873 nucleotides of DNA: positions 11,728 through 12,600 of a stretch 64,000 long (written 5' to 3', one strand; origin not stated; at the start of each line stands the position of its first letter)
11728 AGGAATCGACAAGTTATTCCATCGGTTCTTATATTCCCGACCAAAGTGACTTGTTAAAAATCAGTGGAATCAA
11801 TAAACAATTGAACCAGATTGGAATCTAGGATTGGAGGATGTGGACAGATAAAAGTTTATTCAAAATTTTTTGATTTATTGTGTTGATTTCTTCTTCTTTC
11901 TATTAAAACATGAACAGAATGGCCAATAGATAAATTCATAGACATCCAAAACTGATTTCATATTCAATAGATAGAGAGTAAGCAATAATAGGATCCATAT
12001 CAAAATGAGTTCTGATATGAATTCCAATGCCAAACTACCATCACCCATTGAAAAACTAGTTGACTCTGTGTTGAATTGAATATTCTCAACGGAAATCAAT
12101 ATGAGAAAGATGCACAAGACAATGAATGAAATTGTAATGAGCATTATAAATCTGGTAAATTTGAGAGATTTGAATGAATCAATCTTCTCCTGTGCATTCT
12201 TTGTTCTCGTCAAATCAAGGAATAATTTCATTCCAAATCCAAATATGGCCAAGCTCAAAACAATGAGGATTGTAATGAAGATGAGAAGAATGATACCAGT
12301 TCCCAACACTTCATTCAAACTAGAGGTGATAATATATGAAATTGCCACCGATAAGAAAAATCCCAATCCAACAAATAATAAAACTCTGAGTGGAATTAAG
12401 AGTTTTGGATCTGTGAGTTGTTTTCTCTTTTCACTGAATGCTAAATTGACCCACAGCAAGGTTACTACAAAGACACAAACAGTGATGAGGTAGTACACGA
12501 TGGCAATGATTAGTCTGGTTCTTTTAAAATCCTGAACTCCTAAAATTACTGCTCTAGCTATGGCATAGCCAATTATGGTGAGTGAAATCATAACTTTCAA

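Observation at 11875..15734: Tandem pair of 7TM receptors with Cys-rich ectodomains, with patches of near-identical DNA suggesting gene conversion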

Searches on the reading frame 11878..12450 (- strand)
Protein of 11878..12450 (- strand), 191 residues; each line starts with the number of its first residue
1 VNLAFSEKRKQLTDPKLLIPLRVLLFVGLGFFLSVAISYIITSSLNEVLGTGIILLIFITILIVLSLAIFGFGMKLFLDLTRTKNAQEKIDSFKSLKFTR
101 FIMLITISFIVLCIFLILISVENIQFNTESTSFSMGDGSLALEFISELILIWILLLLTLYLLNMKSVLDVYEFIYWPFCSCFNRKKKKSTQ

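Call 60: find_related_loci(query=A4, collection=metagenome_contigs, flank=5000)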
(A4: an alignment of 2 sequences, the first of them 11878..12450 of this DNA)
Query A4 (191 aa) in metagenome_contigs; peptide patterns used: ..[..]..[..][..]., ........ (x = any residue, [..] = any of these).
600 stretches matched a pattern, but none encodes a relative of the query by tblastn (E <= 1e-3).
